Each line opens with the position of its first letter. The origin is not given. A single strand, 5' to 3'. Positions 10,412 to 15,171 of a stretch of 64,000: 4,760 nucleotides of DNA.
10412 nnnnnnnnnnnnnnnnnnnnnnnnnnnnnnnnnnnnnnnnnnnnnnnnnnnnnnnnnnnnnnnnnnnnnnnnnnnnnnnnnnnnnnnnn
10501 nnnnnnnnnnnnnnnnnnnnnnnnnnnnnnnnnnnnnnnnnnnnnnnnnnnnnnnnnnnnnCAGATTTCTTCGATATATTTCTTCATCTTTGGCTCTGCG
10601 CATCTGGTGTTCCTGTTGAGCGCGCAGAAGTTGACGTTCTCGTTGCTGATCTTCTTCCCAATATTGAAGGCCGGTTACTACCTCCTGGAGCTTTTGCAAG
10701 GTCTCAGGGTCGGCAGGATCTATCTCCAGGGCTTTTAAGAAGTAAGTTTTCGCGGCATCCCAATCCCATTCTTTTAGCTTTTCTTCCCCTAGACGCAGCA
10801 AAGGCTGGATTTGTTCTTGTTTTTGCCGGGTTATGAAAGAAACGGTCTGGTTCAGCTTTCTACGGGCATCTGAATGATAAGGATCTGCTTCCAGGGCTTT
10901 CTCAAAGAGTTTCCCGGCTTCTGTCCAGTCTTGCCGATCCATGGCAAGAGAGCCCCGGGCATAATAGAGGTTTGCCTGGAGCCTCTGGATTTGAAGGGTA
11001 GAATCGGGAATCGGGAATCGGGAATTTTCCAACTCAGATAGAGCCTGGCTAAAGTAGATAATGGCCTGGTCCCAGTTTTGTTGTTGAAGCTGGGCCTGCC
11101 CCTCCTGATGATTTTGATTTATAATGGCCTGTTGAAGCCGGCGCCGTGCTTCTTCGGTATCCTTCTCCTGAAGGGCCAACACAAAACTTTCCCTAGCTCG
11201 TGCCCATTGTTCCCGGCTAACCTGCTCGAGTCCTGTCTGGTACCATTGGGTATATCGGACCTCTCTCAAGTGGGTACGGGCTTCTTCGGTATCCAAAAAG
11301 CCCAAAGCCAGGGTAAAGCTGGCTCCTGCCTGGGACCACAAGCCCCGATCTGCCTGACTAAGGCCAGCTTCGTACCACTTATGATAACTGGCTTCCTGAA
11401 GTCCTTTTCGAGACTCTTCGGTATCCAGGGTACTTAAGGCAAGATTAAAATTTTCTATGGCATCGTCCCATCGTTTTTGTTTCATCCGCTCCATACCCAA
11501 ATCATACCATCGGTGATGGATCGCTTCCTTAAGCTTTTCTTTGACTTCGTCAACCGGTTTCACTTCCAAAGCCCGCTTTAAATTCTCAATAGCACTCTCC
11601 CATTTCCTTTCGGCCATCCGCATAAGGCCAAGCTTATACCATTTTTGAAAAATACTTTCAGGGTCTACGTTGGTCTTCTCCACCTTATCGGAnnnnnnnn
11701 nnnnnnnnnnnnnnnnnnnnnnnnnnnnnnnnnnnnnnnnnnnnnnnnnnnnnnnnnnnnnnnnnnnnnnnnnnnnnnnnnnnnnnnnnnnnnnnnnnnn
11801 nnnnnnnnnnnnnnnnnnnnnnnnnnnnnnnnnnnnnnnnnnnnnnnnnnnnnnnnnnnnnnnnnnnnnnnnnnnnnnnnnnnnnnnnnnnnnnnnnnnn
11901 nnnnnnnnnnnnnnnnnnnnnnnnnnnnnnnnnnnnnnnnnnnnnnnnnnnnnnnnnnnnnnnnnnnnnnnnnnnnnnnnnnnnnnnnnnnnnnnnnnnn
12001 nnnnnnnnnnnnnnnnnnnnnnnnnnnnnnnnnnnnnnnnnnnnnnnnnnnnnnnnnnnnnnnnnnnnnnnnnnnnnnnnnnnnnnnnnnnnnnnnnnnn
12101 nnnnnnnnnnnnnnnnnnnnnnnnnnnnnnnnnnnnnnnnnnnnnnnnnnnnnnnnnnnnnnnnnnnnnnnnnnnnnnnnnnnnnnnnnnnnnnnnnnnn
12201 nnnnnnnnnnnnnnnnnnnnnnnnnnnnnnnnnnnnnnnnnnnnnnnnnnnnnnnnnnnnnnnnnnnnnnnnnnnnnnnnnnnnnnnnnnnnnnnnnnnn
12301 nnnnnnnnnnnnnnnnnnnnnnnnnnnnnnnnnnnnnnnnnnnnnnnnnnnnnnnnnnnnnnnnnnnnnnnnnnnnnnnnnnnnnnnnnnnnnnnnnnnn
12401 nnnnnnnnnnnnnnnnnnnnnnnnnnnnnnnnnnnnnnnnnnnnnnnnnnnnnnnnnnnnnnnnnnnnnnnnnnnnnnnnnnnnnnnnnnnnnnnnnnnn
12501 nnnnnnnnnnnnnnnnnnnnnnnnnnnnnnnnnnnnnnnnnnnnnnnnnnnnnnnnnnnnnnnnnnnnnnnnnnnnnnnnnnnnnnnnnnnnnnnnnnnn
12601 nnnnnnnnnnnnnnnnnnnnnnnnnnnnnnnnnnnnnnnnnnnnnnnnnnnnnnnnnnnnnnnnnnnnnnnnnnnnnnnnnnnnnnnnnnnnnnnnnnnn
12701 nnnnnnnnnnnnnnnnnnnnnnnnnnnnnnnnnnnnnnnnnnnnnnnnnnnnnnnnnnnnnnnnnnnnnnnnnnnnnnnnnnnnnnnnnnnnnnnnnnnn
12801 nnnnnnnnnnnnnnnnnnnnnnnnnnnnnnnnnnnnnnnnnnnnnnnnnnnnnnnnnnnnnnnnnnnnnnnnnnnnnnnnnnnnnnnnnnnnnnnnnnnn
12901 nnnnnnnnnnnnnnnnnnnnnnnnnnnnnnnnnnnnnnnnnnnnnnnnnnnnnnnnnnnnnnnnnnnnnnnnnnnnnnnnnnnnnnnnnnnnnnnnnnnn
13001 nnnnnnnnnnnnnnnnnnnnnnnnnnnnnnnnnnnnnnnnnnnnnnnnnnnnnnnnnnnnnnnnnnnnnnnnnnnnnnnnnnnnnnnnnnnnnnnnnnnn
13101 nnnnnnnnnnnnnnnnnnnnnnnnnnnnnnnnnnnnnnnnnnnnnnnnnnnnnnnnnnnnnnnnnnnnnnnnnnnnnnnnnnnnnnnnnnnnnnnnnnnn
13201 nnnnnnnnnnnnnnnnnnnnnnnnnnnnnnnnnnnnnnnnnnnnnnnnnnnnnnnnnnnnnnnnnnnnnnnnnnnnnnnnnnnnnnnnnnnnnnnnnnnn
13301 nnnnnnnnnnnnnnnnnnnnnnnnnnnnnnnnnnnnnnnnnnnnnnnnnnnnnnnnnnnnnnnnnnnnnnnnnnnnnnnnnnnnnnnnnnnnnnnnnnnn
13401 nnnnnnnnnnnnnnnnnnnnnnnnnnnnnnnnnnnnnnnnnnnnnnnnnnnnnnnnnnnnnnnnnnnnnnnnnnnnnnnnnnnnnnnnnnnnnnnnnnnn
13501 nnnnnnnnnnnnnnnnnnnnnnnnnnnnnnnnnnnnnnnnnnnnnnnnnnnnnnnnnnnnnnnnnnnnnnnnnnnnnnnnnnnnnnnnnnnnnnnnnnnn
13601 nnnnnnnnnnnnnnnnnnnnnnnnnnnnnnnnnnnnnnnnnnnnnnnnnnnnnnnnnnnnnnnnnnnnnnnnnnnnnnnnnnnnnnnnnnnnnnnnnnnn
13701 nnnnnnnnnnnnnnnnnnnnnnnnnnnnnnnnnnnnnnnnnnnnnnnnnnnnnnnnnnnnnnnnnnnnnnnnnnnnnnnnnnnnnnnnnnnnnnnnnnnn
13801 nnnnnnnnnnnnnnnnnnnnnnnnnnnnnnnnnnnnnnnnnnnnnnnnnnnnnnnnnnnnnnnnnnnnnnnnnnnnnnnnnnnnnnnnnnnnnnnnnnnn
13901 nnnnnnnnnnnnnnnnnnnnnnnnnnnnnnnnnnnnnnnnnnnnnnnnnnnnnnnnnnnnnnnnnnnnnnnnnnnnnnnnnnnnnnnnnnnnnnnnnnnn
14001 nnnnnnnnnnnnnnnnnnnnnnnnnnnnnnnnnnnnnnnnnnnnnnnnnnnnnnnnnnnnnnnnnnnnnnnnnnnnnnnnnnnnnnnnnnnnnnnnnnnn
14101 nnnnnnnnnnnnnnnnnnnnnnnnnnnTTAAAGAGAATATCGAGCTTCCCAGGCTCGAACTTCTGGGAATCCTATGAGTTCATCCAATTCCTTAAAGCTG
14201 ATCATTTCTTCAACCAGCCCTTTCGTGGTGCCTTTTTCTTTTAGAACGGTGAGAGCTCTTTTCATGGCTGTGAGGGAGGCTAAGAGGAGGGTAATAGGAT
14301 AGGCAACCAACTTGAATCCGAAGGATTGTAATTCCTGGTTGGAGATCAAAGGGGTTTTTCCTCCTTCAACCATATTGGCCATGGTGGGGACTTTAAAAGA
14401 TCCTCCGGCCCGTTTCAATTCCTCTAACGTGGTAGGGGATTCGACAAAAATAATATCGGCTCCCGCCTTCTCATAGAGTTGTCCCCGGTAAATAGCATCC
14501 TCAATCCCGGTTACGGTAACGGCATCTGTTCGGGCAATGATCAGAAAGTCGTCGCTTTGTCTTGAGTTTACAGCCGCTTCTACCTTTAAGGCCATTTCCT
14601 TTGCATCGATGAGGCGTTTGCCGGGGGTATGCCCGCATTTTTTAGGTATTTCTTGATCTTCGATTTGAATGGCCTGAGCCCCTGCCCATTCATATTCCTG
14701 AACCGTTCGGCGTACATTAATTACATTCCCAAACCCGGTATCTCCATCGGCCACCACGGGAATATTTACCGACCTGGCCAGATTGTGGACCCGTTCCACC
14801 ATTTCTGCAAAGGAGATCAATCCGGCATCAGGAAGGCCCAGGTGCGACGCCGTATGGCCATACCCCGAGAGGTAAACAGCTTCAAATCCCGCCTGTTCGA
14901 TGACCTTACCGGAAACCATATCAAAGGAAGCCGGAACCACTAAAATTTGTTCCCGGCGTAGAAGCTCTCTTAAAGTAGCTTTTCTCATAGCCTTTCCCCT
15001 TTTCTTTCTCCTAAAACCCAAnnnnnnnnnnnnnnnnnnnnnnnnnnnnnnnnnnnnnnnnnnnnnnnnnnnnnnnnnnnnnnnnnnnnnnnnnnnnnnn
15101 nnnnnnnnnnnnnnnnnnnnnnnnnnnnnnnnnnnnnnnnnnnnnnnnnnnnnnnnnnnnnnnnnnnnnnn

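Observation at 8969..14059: Receptor-like giant: exported double WD40 propeller, TPR stalk, single TM, cytoplasmic TPRs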

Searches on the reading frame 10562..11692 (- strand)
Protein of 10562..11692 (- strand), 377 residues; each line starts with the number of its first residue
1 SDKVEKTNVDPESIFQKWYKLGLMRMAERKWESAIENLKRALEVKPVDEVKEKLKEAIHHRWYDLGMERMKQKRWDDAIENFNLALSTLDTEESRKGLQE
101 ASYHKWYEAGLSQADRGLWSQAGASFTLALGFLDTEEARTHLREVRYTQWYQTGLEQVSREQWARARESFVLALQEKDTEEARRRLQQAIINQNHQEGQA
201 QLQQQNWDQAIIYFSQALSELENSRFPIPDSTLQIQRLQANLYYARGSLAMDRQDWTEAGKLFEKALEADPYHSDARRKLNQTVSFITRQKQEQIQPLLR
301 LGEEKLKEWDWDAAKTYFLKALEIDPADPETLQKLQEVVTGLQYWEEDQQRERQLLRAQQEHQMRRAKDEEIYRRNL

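Call 66: search_protein_families(library=pfam, proteins=[window:10562-11692:-], max_evalue=0.01)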
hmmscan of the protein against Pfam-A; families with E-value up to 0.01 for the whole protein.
window:10562-11692:- (377 aa): 15 families
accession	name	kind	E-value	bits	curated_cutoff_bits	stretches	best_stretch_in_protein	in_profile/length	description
PF07719.23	TPR_2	-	2e-24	84.1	27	3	240-272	1-33/34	Tetratricopeptide repeat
PF00515.34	TPR_1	-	1.1e-23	82.5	27.8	3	62-87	4-29/34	Tetratricopeptide repeat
PF13428.12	TPR_14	-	1.8e-13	50.1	23.5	1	241-281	2-42/44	Tetratricopeptide repeat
PF13181.12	TPR_8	-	7.3e-13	48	25.7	0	240-272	1-33/34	Tetratricopeptide repeat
PF13424.12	TPR_12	-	2.9e-11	43.8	30.1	0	239-269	2-32/77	Tetratricopeptide repeat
PF13432.12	TPR_16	-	3.1e-09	37.6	32.7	1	196-272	2-63/65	Tetratricopeptide repeat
PF13414.12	TPR_11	-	8.2e-09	35.5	26.8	0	26-46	5-25/42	TPR repeat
PF14559.12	TPR_19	-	1.2e-08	35.5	25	0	250-279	1-30/68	Tetratricopeptide repeat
PF13176.12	TPR_7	-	1.1e-06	28.7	27.9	0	198-222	6-29/36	Tetratricopeptide repeat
PF13371.12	TPR_9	-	7.4e-06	26.3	35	0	17-58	31-72/73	Tetratricopeptide repeat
PF13174.12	TPR_6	-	1e-05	26.3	26.3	0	198-220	7-29/33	Tetratricopeptide repeat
PF13431.12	TPR_17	-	2.7e-05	24.5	24.4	0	317-335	1-19/34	Tetratricopeptide repeat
PF23914.1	TPR_CcmH_CycH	-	4.2e-05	23.9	42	0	16-48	51-83/158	Cytochrome c-type biogenesis protein H TPR domain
PF04733.20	Coatomer_E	-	0.00098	19.1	21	0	309-364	215-268/290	Coatomer epsilon subunit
PF18097.6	Vta1_C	-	0.0027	17.7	26.3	0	32-44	24-36/38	Vta1 C-terminal domain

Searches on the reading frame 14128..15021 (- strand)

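Call 11: search_protein_families(library=pfam, proteins=[window:14128-15021:-], max_evalue=0.001)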
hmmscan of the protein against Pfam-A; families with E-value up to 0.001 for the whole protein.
window:14128-15021:- (297 aa): 2 families
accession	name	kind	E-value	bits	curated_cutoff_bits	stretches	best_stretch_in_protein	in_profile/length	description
PF13714.12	PEP_mutase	-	6.8e-50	170.3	31.5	1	17-258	1-237/240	Phosphoenolpyruvate phosphomutase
PF00463.27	ICL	-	2.6e-11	43.2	26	1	87-177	150-243/526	Isocitrate lyase family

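Call 62: search_protein_families(library=ncbifam, proteins=[window:14128-15021:-], max_evalue=0.00001)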
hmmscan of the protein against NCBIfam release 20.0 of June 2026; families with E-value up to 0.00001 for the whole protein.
window:14128-15021:- (297 aa): 8 families
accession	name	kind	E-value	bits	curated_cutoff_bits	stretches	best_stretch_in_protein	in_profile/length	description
TIGR02317.1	prpB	equivalog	2e-87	293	354.4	1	14-287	2-274/285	methylisocitrate lyase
TIGR02319.1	CPEP_Pphonmut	equivalog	9e-78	261.4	420.05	1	14-295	5-289/294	carboxyvinyl-carboxyphosphonate phosphorylmutase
NF008455.0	PRK11320.1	equivalog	7.2e-70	235.5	353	1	15-286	9-280/295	methylisocitrate lyase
TIGR02321.1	Pphn_pyruv_hyd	equivalog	7.6e-39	133.5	374.4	1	14-295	4-288/290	phosphonopyruvate hydrolase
TIGR02320.1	PEP_mutase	equivalog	2e-37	128.7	319.55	1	17-283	1-280/284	phosphoenolpyruvate mutase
NF011645.0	PRK15063.1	equivalog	7.6e-15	54.7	562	1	83-168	144-232/430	isocitrate lyase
TIGR01346.1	isocit_lyase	equivalog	7.6e-15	54.3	275.9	1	87-177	151-244/527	isocitrate lyase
NF005074.0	PRK06498.1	equivalog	4.6e-10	38.7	446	1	72-169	165-265/531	isocitrate lyase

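Call 84: search_protein_families(library=padloc, proteins=[window:14128-15021:-], max_evalue=0.001)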
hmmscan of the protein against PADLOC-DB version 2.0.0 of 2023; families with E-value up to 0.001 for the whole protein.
window:14128-15021:- (297 aa): 0 families
